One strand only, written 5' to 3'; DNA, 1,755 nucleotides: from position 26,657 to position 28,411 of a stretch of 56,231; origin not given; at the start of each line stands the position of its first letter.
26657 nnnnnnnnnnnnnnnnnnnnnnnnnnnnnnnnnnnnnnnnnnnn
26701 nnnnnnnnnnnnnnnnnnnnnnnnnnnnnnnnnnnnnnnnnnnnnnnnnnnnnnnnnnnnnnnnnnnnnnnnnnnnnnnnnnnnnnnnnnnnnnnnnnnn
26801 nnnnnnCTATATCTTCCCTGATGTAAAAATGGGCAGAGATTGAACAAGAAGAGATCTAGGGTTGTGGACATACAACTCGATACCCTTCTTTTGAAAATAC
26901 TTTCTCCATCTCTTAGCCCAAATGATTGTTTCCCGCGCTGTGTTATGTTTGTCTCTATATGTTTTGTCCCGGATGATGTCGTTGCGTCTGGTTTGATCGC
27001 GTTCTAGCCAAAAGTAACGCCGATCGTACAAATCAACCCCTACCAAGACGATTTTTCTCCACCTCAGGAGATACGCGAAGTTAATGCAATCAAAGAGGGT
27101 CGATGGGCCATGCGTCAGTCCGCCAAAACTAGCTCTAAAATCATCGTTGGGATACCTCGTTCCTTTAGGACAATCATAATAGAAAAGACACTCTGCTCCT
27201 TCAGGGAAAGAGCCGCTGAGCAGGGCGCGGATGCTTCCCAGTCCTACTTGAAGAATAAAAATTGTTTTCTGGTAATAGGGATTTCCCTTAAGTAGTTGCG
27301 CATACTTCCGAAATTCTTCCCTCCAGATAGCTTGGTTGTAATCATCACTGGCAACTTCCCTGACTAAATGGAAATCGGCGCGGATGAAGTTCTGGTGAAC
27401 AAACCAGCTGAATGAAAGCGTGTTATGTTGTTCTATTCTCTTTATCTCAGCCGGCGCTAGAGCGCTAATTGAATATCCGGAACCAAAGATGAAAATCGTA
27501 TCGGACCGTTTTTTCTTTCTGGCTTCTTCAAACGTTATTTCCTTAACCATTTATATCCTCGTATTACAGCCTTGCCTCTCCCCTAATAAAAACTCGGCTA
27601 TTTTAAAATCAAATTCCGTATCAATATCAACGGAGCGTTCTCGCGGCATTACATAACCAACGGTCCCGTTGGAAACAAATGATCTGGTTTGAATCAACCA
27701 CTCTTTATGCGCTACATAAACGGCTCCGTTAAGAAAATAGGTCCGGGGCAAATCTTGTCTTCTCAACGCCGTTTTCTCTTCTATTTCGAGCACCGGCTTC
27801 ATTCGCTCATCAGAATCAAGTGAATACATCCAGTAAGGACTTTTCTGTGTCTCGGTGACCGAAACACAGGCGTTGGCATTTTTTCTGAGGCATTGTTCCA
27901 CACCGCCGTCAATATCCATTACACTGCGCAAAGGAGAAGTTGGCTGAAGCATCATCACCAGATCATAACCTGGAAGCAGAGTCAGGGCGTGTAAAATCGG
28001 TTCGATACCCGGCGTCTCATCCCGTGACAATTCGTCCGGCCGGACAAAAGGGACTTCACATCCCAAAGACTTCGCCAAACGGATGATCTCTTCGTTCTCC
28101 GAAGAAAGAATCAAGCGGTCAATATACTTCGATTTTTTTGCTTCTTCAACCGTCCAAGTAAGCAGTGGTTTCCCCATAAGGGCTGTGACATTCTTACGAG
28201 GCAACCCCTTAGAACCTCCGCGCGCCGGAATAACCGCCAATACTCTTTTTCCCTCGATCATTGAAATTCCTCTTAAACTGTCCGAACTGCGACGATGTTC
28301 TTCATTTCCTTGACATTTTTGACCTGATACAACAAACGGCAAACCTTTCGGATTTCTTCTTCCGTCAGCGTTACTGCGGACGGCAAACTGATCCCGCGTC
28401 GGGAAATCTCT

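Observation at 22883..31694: Nonulosonic-acid operon extended by a B12-radical SAM enzyme, an extended nitroreductase and an unknown 461-aa protein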

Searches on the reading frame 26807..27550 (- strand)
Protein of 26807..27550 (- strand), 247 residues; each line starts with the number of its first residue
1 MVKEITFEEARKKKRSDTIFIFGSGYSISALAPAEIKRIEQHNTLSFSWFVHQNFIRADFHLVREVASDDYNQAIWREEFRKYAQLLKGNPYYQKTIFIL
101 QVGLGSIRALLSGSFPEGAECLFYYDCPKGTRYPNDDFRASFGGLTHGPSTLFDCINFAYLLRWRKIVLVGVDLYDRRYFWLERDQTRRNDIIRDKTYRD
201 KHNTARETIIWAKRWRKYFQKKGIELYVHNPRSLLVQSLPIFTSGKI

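Call 4: search_protein_families(library=pfam, proteins=[window:26807-27550:-], max_evalue=0.01)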
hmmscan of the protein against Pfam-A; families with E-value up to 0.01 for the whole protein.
window:26807-27550:- (247 aa): 0 families

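Call 5: search_protein_families(library=ncbifam, proteins=[window:26807-27550:-], max_evalue=0.01)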
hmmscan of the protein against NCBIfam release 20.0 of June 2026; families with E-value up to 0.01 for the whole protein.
window:26807-27550:- (247 aa): 0 families

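Call 20: find_homologous_proteins(query=window:26807-27550:-)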
Query window:26807-27550:- (247 aa): 546 proteins with E <= 0.001 among 820 candidates; the best 120 are listed.
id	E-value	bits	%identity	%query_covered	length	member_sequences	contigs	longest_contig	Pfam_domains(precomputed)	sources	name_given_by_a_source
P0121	1.3e-167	573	100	100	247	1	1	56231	-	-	-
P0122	9.2e-155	531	94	100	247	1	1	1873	-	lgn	-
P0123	3.1e-146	503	85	100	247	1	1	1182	-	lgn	-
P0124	2.3e-138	478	85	100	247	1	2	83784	-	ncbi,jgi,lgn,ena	-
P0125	6.7e-132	456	76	100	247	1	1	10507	-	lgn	-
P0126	2.2e-105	370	63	98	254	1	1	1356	-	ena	-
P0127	9.0e-104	364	61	98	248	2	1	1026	-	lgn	-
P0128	1.1e-103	364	61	98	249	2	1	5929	-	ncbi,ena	-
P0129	1.7e-96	341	59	99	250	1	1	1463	-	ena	-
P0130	2.1e-95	337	57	98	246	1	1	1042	-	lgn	-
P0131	6.8e-91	322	54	98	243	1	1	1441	-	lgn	-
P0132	3.6e-68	248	47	97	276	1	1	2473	-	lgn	-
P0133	4.1e-68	248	45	95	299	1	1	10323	-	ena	-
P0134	2.2e-66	242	44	97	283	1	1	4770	-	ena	-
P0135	5.6e-64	234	48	96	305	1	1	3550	-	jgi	-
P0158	1.5e-60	223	45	96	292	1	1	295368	-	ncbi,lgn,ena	-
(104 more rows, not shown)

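Call 24: search_solved_structures(query=A2, max_evalue=10)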
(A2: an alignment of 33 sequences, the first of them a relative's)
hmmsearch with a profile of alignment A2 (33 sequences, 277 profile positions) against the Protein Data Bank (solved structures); distinct sequences matched with E-value up to 10: 9.
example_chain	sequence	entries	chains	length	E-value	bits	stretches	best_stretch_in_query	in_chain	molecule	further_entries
1ro7_A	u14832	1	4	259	0.072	15.4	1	47-269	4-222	alpha-2,3/8-sialyltransferase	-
2p2v_A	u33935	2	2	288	0.08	15.2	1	29-205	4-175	Alpha-2,3-sialyltransferase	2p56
1ro8_A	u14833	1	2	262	0.095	15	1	46-268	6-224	alpha-2,3/8-sialyltransferase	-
2drj_A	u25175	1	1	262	0.1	14.9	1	46-268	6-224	Alpha-2,3/8-sialyltransferase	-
2x61_A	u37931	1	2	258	0.12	14.7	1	47-268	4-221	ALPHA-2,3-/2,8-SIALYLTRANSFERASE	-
2x62_A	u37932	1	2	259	0.12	14.7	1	47-268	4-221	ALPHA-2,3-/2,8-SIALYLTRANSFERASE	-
2wqq_A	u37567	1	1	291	0.15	14.3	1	47-268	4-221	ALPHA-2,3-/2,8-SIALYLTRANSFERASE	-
2x63_A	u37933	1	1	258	0.21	13.9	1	47-268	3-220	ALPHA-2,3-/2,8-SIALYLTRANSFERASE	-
6k0z_A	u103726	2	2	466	1.2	11.4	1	71-127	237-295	Aldehyde dehydrogenase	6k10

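Call 33: find_encoding_contigs(protein=P0124, flank=10000, max_places=2)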
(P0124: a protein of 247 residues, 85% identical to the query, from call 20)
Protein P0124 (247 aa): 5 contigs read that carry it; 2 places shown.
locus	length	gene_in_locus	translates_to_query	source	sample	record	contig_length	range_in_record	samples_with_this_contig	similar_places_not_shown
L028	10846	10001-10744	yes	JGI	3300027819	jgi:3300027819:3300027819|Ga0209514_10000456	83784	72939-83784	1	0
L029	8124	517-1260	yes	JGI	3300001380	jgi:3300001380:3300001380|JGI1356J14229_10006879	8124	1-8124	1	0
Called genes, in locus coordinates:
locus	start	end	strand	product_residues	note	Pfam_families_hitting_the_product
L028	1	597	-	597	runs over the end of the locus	PF13231:PMT_2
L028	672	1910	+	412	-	-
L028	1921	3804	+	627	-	PF13522:GATase_6, PF12481:DUF3700 (faint), PF13537:GATase_7, PF00733:Asn_synthase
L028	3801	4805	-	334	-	-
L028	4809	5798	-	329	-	PF13439:Glyco_transf_4 (faint), PF13692:Glyco_trans_1_4, PF00534:Glycos_transf_1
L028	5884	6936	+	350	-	PF03102:NeuB, PF08666:SAF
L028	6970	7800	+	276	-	PF01209:Ubie_methyltran, PF03141:Methyltransf_29, PF13489:Methyltransf_23, PF01728:FtsJ (weak), PF13847:Methyltransf_31, PF08241:Methyltransf_11, PF08242:Methyltransf_12, PF13649:Methyltransf_25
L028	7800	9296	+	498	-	PF00571:CBS (weak), PF01041:DegT_DnrJ_EryC1, PF01053:Cys_Met_Meta_PP, PF00155:Aminotran_1_2 (weak)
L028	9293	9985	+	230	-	PF02348:CTP_transf_3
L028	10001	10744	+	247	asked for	-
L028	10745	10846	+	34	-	?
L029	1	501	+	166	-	?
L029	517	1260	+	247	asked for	-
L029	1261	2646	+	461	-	-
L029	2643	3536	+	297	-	PF14512:TM1586_NiRdase (faint), PF00881:Nitroreductase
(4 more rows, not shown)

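Call 34: find_encoding_contigs(protein=P0158, flank=10000, max_places=2)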
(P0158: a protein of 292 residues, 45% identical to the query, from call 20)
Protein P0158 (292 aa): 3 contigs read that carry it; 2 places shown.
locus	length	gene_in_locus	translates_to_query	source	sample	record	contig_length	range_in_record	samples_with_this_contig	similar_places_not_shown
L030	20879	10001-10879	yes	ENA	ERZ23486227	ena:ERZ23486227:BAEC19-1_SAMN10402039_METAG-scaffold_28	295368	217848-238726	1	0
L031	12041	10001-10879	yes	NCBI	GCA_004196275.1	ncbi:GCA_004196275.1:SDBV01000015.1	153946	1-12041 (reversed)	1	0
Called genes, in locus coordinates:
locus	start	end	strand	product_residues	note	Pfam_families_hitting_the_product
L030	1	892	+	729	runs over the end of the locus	-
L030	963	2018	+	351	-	PF02746:MR_MLE_N, PF13378:MR_MLE_C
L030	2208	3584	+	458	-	-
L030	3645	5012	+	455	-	PF20067:SSL_N (faint)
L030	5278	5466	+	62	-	-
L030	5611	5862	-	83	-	-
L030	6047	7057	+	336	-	PF00106:adh_short, PF01073:3Beta_HSD, PF01370:Epimerase, PF02719:Polysacc_synt_2, PF04321:RmlD_sub_bind, PF05368:NmrA, PF07993:NAD_binding_4, PF16363:GDP_Man_Dehyd, +1 more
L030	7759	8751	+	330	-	PF01073:3Beta_HSD, PF01370:Epimerase, PF02719:Polysacc_synt_2 (weak), PF04321:RmlD_sub_bind, PF13460:NAD_binding_10, PF16363:GDP_Man_Dehyd, PF07993:NAD_binding_4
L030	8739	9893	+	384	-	PF01041:DegT_DnrJ_EryC1, PF01212:Beta_elim_lyase (weak)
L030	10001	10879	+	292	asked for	-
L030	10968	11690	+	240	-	PF02348:CTP_transf_3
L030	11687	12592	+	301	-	-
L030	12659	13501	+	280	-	PF00551:Formyl_trans_N, PF02911:Formyl_trans_C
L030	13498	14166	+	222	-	PF02585:PIG-L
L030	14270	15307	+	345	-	PF03102:NeuB, PF08666:SAF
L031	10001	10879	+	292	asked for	-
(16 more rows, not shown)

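Call 35: predict_structure(alignment_id=A2)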
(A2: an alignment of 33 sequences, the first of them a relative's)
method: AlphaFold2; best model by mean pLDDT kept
length: 247 residues; sequences in the alignment: 33
mean_pLDDT: 92.7   pTM: 0.91
mean pLDDT of the five models: 92.7, 92.3, 91.3, 90.7, 90.4
residues with pLDDT >= 90: 206; 70-90: 32; 50-70: 7; < 50: 2
segments of 3 or more residues with pLDDT < 50: none
pLDDT, mean of each block of 10 residues (from residue 1): 93 96 97 96 97 98 92 93 96 97 89 92 86 79 81 96 97 95 93 94 95 98 98 96 67
secondary structure, 60 per line:
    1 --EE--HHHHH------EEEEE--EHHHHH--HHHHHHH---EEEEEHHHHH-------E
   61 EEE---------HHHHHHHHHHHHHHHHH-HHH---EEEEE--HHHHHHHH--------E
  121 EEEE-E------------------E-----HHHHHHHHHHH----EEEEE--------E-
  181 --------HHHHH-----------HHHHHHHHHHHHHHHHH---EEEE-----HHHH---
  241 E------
elements in order: H7-11 E18-22 H26-30 H33-39 E43-47 H48-52 E60-63 H73-89 E97-101 H104-111 E120-124 H151-161 E166-170 H189-193 H205-221 E225-228 H234-237

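Call 37: fold_search(model_id=the predicted structure, library=pdb)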
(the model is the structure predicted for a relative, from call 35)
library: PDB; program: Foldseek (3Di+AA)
matches with E <= 10: 1143; with E <= 0.001: 0
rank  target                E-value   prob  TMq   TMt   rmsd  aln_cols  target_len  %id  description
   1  2p2v                  4.1e-03  1.00  0.48  0.44   7.6       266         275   13  Crystal structure analysis of monofunctional alpha-2,3-sialyltransferase Cst-I from Campylobacter jejuni (released 2007-07-10)
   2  7wtd_D                9.6e-03  0.57  0.26  0.09  11.7       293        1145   10  Cryo-EM structure of human pyruvate carboxylase with acetyl-CoA in the intermediate state 1 (released 2022-11-09)
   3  1g4t_B                1.7e-02  0.66  0.28  0.29   9.9       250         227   11  THIAMIN PHOSPHATE SYNTHASE (released 2001-09-26)
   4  1g6c_B                1.8e-02  0.63  0.28  0.29   9.9       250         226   11  THIAMIN PHOSPHATE SYNTHASE (released 2001-09-26)
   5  5nlc_A                2.2e-02  0.85  0.25  0.28   8.4       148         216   10  Structure of PipY, the COG0325 family member of Synechococcus elongatus PCC7942,without PLP (released 2017-09-13)
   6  8bal_A                2.5e-02  0.21  0.18  0.14  18.1       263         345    9  Niako3494, a bacterial protein structure in glycoside hydrolase family 20 (released 2023-01-11)
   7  1u5c                  2.6e-02  0.91  0.24  0.20   7.6       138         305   11  Plasmodium falciparum lactate dehydrogenase complexed with 3,7-dihydroxynaphthalene-2-carboxylic acid and NAD+ (released 2005-06-21)
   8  3gvi_D                2.9e-02  0.75  0.21  0.18   7.5       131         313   17  Crystal structure of Lactate/malate dehydrogenase from Brucella melitensis in complex with ADP (released 2009-04-14)
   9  3o15                  3.5e-02  0.54  0.28  0.29   9.7       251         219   12  Crystal Structure of Bacillus subtilis Thiamin Phosphate Synthase Complexed with a Carboxylated Thiazole Phosphate (released 2011-07-27)
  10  6c49                  3.9e-02  0.23  0.19  0.16   9.9       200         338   12  Crystal Structure of Alcohol Dehydrogenase from Acinetobacter baumannii (released 2018-01-24)
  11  4b5w_E                4.1e-02  0.44  0.26  0.26  13.8       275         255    8  Crystal structures of divalent metal dependent pyruvate aldolase R70A mutant, HpaI, in complex with pyruvate (released 2012-08-29)
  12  7wtb_A                4.1e-02  0.30  0.24  0.09  11.5       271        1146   12  Cryo-EM structure of human pyruvate carboxylase with acetyl-CoA (released 2022-11-09)
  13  3vk5_A                4.1e-02  0.21  0.21  0.21  14.4       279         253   12  Crystal structure of MoeO5 in complex with its product FPG (released 2012-05-09)
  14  6txr_B                4.6e-02  0.82  0.24  0.20   7.7       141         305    8  Structural insights into cubane-modified aptamer recognition of a malaria biomarker (released 2020-07-15)
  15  3gvh_A                4.9e-02  0.63  0.21  0.17   7.6       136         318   15  Crystal structure of Lactate/malate dehydrogenase from Brucella melitensis (released 2009-04-14)
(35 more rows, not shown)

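Call 40: find_related_loci(query=A2, collection=metagenome_contigs, flank=10000)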
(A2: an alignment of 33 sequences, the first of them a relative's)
Query A2 (247 aa) in metagenome_contigs; peptide patterns used: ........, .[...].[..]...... (x = any residue, [..] = any of these).
318 stretches matched a pattern; 153 encode a relative of the query (tblastn E <= 1e-3); the best 80 are kept; 80 distinct loci.
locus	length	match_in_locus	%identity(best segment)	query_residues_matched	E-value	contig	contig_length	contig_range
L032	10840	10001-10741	85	1-247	5e-142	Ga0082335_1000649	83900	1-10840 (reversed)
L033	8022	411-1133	59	2-242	6e-104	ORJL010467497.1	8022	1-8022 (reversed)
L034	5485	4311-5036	43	1-242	7e-67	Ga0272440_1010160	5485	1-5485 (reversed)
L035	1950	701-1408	43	5-243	2e-67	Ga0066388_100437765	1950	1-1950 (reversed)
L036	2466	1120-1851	41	5-247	5e-66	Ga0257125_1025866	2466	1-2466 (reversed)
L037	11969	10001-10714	45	5-242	1e-64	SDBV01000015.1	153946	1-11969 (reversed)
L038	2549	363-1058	44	11-242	8e-65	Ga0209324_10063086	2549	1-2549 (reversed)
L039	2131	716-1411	44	11-242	2e-65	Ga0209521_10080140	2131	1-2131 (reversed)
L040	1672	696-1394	45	11-243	4e-64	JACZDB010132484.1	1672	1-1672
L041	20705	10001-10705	42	8-242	2e-60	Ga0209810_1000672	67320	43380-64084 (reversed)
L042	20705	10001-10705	42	8-242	2e-60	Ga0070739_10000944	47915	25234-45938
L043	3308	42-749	41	8-243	6e-60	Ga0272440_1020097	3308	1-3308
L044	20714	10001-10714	42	5-242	1e-59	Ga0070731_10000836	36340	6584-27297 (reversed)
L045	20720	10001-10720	42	4-242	2e-59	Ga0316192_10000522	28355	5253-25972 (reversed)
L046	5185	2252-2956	42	8-242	2e-59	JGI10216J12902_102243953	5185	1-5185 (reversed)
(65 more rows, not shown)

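Call 51: search_protein_families(library=pfam, proteins=[window:26807-27550:-], max_evalue=10)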
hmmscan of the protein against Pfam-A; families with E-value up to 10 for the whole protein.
window:26807-27550:- (247 aa): 1 family
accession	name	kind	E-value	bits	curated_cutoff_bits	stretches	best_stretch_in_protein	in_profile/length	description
PF01973.23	MptE-like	-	0.014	15.7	34.6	1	135-174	126-166/171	6-hydroxymethylpterin diphosphokinase MptE-like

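Call 58: search_solved_structures(query=A2, max_evalue=1, show_alignments=2)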
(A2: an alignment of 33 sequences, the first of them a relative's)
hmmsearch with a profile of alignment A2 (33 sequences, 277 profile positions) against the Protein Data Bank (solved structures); distinct sequences matched with E-value up to 1: 8.
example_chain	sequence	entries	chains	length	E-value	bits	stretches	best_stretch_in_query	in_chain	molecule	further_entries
1ro7_A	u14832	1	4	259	0.072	15.4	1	47-269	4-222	alpha-2,3/8-sialyltransferase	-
2p2v_A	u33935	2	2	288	0.08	15.2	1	29-205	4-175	Alpha-2,3-sialyltransferase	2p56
1ro8_A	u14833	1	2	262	0.095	15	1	46-268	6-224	alpha-2,3/8-sialyltransferase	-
2drj_A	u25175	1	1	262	0.1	14.9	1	46-268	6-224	Alpha-2,3/8-sialyltransferase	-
2x61_A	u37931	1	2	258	0.12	14.7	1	47-268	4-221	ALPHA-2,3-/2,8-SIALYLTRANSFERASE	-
2x62_A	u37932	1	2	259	0.12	14.7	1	47-268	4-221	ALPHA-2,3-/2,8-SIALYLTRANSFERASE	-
2wqq_A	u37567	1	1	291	0.15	14.3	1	47-268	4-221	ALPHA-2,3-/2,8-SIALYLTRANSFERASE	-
2x63_A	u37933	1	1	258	0.21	13.9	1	47-268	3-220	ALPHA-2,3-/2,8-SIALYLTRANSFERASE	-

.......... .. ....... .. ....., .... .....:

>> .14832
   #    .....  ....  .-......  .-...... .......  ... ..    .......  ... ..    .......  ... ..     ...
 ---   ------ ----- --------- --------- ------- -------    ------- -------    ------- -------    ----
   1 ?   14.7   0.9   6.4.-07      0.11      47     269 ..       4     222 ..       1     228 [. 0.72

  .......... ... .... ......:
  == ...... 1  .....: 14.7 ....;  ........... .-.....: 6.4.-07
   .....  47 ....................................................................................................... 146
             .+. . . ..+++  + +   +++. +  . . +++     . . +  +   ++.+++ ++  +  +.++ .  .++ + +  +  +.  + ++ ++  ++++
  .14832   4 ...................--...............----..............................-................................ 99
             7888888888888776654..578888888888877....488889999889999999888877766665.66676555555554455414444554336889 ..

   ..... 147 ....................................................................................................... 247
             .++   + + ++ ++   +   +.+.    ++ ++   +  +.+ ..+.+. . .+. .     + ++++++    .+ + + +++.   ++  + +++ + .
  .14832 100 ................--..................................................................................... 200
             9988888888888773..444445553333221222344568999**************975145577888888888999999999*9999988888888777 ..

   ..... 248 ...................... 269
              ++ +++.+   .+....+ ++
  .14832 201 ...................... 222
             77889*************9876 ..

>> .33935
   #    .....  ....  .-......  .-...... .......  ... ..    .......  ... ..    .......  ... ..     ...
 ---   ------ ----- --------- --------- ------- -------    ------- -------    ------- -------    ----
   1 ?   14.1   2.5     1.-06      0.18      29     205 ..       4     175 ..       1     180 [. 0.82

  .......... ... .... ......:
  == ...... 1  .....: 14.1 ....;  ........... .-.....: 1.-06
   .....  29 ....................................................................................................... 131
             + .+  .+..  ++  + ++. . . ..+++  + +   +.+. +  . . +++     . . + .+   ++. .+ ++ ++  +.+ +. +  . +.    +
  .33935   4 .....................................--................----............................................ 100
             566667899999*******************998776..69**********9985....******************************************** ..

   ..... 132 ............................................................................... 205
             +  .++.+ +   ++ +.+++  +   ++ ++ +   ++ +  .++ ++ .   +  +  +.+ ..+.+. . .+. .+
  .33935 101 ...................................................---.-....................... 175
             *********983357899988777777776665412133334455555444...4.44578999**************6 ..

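Call 66: search_protein_families(library=padloc, proteins=[window:26807-27550:-], max_evalue=0.01)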
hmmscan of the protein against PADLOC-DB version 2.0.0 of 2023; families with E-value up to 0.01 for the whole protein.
window:26807-27550:- (247 aa): 0 families

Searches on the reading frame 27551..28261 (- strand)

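Call 4: search_protein_families(library=pfam, proteins=[window:27551-28261:-], max_evalue=0.01)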
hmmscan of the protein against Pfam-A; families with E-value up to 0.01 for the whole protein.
window:27551-28261:- (236 aa): 2 families
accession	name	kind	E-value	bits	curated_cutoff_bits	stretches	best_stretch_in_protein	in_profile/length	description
PF02348.25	CTP_transf_3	-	2.7e-20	73.6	22.6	1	9-143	2-121/217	Cytidylyltransferase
PF01128.25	IspD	-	0.0089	16.2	27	0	7-62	1-59/221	2-C-methyl-D-erythritol 4-phosphate cytidylyltransferase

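Call 5: search_protein_families(library=ncbifam, proteins=[window:27551-28261:-], max_evalue=0.01)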
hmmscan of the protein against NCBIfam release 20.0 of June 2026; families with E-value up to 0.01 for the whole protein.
window:27551-28261:- (236 aa): 6 families
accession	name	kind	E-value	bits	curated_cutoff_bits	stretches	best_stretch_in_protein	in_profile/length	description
TIGR03584.1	PseF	equivalog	4.4e-45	154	205.7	1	8-225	1-219/222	pseudaminic acid cytidylyltransferase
NF003952.0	PRK05450.1-5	subfamily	1.4e-16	60.4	193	1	6-139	2-131/250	3-deoxy-manno-octulosonate cytidylyltransferase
NF009905.0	PRK13368.1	subfamily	7.1e-12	45.2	255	1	7-135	3-125/243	3-deoxy-manno-octulosonate cytidylyltransferase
NF003950.0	PRK05450.1-3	subfamily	3e-11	43.1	234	1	7-134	3-126/248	3-deoxy-manno-octulosonate cytidylyltransferase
TIGR00466.1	kdsB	equivalog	3.9e-08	33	155.2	1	9-81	5-76/241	3-deoxy-manno-octulosonate cytidylyltransferase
NF003948.0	PRK05450.1-1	equivalog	6.7e-07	28.8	281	1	5-79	4-77/248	3-deoxy-manno-octulosonate cytidylyltransferase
